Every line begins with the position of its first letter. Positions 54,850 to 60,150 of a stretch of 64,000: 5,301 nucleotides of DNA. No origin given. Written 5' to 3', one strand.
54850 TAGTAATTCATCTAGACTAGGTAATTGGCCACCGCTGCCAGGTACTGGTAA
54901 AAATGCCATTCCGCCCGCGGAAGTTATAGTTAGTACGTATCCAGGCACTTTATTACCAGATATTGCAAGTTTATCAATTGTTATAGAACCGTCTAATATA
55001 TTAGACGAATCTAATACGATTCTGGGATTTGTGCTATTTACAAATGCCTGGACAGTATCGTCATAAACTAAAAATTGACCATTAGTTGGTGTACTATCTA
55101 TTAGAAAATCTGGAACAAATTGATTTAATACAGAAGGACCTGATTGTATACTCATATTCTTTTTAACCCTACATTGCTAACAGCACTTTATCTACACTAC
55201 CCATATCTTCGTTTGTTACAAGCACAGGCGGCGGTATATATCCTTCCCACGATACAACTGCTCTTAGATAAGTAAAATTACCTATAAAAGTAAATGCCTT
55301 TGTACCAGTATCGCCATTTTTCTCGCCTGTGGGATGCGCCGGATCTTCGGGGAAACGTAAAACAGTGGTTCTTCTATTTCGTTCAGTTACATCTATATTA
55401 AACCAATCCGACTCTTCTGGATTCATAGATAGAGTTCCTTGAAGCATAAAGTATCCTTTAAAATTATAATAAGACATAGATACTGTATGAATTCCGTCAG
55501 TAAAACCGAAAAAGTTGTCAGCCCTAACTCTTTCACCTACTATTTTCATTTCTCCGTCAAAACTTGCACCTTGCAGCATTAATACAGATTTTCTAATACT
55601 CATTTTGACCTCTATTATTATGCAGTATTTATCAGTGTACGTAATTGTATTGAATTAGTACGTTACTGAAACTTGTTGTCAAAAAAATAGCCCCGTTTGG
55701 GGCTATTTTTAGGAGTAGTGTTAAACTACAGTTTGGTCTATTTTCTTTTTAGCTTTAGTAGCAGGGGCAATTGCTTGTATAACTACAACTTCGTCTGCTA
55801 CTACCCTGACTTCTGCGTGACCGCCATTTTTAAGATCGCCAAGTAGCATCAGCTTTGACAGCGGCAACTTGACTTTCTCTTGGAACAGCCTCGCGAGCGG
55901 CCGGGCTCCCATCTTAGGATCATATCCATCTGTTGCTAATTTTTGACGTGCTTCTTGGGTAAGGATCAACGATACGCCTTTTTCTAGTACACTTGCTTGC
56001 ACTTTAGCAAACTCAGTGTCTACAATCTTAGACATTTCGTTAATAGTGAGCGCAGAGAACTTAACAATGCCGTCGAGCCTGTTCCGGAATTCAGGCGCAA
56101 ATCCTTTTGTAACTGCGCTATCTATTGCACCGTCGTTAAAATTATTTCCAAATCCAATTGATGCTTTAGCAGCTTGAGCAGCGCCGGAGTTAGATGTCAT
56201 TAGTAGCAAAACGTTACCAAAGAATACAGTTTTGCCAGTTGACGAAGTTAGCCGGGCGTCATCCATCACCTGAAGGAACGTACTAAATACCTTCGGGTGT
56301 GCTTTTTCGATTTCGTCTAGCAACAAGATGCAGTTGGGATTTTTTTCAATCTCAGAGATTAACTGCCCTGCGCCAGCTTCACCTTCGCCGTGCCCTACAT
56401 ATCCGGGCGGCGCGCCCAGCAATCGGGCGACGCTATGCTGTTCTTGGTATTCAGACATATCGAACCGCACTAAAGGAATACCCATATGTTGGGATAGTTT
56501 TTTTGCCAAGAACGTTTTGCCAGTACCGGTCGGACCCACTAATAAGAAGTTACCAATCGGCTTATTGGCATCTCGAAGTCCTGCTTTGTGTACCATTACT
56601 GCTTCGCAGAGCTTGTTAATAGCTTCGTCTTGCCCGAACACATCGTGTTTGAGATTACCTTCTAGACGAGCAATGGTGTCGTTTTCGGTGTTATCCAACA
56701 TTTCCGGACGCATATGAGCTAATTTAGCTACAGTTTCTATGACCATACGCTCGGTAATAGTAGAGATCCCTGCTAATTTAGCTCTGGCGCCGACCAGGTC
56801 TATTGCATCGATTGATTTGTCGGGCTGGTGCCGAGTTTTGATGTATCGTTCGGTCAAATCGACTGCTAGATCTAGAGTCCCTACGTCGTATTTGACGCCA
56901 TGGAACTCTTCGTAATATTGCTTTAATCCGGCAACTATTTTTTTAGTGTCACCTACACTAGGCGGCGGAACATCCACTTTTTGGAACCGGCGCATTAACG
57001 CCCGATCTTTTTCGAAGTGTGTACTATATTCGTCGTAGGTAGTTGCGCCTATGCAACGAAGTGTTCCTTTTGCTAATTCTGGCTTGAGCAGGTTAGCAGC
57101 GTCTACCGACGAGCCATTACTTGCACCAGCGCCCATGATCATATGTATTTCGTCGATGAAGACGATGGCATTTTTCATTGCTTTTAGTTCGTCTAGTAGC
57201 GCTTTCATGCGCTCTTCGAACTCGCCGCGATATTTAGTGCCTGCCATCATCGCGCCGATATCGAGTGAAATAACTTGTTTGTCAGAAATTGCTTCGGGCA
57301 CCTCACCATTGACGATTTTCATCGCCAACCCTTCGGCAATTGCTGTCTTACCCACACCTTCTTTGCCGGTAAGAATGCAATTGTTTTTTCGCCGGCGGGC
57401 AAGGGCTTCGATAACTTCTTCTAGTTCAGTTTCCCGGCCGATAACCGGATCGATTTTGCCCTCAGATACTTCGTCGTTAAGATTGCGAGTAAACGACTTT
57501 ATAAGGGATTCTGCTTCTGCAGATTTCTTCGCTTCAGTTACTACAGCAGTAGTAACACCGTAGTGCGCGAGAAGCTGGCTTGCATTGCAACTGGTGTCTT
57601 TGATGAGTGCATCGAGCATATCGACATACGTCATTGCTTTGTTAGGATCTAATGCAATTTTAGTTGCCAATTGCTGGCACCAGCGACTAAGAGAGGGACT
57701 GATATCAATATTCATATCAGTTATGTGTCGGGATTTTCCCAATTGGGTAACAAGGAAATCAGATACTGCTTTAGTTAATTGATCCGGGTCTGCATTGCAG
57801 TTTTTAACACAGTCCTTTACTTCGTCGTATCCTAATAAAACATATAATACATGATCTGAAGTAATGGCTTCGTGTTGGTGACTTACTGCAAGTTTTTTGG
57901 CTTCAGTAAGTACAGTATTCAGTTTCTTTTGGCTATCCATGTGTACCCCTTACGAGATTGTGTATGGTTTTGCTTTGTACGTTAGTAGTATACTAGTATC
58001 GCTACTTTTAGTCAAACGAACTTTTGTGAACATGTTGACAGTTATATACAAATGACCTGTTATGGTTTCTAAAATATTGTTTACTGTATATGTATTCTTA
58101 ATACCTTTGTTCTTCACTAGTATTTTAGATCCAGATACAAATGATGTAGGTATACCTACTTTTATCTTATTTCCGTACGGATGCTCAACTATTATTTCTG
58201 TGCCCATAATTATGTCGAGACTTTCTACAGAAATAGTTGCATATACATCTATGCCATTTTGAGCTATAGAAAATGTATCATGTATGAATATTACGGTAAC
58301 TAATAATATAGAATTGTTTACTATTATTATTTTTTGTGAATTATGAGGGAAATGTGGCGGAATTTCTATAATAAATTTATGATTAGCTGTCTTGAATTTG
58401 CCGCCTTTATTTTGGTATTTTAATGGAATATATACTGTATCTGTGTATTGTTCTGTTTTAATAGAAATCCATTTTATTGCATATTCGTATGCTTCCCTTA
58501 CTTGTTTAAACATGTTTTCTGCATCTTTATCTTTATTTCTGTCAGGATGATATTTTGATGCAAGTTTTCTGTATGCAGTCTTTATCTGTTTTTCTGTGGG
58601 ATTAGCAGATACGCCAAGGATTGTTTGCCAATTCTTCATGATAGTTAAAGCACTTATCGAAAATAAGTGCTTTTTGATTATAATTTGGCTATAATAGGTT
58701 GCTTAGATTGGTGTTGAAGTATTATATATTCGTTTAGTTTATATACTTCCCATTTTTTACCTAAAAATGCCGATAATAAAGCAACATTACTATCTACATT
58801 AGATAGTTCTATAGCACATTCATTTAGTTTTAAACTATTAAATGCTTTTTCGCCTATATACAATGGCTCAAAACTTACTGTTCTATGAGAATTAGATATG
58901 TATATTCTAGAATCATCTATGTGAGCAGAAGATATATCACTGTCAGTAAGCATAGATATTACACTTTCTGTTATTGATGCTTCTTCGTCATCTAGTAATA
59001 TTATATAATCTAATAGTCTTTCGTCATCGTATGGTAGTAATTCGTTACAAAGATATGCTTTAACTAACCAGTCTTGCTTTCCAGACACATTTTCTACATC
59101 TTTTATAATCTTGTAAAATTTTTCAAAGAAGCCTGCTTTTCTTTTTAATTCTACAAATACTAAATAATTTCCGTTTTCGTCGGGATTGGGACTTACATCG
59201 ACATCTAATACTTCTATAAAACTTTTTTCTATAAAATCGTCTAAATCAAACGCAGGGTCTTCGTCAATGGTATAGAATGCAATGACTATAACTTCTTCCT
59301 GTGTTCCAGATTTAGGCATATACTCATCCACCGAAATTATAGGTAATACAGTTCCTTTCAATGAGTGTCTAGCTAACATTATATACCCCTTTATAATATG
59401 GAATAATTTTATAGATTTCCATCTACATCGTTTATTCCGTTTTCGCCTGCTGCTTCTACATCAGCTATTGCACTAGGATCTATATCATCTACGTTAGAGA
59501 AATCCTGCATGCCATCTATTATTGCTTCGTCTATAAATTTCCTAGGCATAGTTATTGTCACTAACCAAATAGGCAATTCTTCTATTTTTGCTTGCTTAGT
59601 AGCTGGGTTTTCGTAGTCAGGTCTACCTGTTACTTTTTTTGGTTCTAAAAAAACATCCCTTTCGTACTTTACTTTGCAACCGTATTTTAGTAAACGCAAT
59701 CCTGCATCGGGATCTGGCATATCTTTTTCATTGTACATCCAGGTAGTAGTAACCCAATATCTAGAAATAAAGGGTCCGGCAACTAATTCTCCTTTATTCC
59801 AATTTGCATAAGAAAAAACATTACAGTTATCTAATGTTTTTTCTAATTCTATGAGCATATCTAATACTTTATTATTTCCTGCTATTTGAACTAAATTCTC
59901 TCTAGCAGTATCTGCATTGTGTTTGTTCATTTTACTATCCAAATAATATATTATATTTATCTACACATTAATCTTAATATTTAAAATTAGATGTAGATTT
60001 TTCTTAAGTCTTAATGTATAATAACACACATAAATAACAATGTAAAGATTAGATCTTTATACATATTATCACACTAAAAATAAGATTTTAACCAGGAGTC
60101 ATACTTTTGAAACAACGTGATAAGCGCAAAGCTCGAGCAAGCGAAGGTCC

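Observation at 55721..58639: Phage-encoded ClpA (with ClpP-docking IGF loop) adjacent to a J-domain protein; GroES homolog nearby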

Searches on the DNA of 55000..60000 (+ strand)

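Call 5: search_dna_similar(query=window:55000-60000:+, collection=phages, mode=near, max_rows=20)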
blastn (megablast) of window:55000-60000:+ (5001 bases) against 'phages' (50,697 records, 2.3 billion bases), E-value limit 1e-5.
Records with a match: 10; places in all: 10; records where one place covers at least 80% of the query: 10.
Best place of each record, by identity: 95-99% 10.
By first word of the organism name: Pseudomonas 10.
By host as written in the record: Pseudomonas aeruginosa PAO1 5; - 3; Pseudomonas aeruginosa 2.
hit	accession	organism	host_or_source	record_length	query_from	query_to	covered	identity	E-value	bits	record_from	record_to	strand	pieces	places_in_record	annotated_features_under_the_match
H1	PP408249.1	Pseudomonas phage vB_Pa-PAC2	Pseudomonas aeruginosa PAO1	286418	1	5001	100%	98.9%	0e+0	8925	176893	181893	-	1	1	ATP-dependent Clp protease ATP-binding subunit ClpA | hypothetical protein (x3) | chaperone protein DnaJ | long tail fiber protein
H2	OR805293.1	Pseudomonas phage Deifobo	Pseudomonas aeruginosa PAO1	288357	1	5001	100%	98.7%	0e+0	8870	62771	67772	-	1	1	ATP-dependent protease | virion structural protein (x2) | hypothetical protein (x3)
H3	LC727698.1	Pseudomonas phage sp. 30-3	Pseudomonas aeruginosa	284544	1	5001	100%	98.6%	0e+0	8859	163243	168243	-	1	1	ATP-dependent Clp protease ATP-binding subunit ClpA | hypothetical protein (x5)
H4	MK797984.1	Pseudomonas phage vB_PaeM_PA5oct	-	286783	1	5001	100%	98.6%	0e+0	8848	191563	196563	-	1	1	ATP-dependent Clp protease ATP-binding subunit | hypothetical protein | chaperone protein | structural protein (x3)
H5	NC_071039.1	Pseudomonas phage vB_PaeM_PA5oct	-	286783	1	5001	100%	98.6%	0e+0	8848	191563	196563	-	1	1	porphyrin biosynthesis | virion structural protein (x2) | chaperone protein | structural protein | tail protein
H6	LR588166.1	Pseudomonas phage vB_PaeM_MIJ3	-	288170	1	5001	100%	98.4%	0e+0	8787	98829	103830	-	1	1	clpA: ATP-dependent Clp protease ATP-binding subunit ClpA | structural protein: structural protein (x3) | dnaJ: Chaperone protein DnaJ | minor tail protein: minor tail protein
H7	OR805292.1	Pseudomonas phage Cassandra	Pseudomonas aeruginosa PAO1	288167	1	5001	100%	98.4%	0e+0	8781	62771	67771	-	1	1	ATP-dependent protease | virion structural protein (x2) | hypothetical protein (x3)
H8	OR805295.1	Pseudomonas phage Paride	Pseudomonas aeruginosa PAO1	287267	1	5001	100%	98.4%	0e+0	8781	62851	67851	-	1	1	ATP-dependent protease | virion structural protein (x2) | hypothetical protein (x3)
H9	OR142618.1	Pseudomonas phage Callisto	Pseudomonas aeruginosa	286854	1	5001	100%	98.3%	0e+0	8770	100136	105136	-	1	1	clpA: ATP-dependent Clp protease ATP-binding subunit | hypothetical protein (x4) | dnaJ: chaperone protein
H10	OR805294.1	Pseudomonas phage Ettore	Pseudomonas aeruginosa PAO1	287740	1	5001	100%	98.3%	0e+0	8770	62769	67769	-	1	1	ATP-dependent protease | virion structural protein (x2) | hypothetical protein (x3)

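Call 7: get_annotated_region(hit=H4, flank=10000)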
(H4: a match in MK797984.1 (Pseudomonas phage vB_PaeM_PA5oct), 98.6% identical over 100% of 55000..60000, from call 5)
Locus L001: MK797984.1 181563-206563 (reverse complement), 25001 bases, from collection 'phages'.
description: Pseudomonas phage vB_PaeM_PA5oct, complete genome.
organism: Pseudomonas phage vB_PaeM_PA5oct (NCBI taxid 2163605)
taxonomy: Viruses; Duplodnaviria; Heunggongvirae; Uroviricota; Caudoviricetes; Arenbergviridae; Wroclawvirus; Wroclawvirus PA5oct
host: -; source: -; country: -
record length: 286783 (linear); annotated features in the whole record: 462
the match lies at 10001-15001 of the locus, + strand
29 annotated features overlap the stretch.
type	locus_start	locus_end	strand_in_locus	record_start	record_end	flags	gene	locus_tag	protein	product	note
CDS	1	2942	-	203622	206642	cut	-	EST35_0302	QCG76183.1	structural protein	ESI-MS/MS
CDS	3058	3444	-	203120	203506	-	-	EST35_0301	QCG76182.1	hypothetical protein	-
CDS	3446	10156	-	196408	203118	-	-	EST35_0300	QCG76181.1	structural protein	ESI-MS/MS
CDS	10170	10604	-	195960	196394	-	-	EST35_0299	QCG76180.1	structural protein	ESI-MS/MS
CDS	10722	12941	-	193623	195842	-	-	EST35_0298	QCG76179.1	ATP-dependent Clp protease ATP-binding subunit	ATP-dependent Clp protease ATP-binding subunit ClpA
CDS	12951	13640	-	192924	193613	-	-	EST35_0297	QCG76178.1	chaperone protein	chaperone protein DnaJ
CDS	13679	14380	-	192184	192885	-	-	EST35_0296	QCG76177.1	hypothetical protein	-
CDS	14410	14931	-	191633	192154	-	-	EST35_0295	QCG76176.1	structural protein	ESI-MS/MS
CDS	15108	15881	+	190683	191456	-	-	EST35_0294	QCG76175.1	phosphate starvation-inducible protein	Phosphate starvation-inducible protein PhoH, predicted ATPase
CDS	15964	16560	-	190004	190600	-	-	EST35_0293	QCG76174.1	hypothetical protein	-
CDS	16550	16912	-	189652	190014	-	-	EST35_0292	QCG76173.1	structural protein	ESI-MS/MS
CDS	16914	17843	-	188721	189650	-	-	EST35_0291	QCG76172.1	hypothetical protein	-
CDS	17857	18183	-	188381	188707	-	-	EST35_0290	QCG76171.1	chaperonin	-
CDS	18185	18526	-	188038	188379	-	-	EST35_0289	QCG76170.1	hypothetical protein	-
CDS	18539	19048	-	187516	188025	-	-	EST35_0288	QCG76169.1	hypothetical protein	-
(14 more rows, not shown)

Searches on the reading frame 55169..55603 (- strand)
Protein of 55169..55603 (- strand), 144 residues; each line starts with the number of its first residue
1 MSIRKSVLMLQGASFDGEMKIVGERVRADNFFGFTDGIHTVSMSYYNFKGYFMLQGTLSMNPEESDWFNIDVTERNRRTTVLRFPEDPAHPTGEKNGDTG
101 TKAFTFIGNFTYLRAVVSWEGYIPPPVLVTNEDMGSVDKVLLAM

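Call 3: search_protein_families(library=pfam, proteins=[window:55169-55603:-], max_evalue=0.01)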
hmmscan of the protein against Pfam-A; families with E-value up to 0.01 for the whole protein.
window:55169-55603:- (144 aa): 0 families

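Call 46: search_protein_families(library=phrogs, proteins=[window:55169-55603:-], max_evalue=0.001)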
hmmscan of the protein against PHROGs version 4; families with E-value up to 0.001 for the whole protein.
window:55169-55603:- (144 aa): 2 families
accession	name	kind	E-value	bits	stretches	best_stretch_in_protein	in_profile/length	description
phrog_13657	-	unknown function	5.9e-22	79.1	1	10-142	28-163/165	-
phrog_14467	-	head and packaging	9.8e-09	35.9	1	13-125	190-300/323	virion structural protein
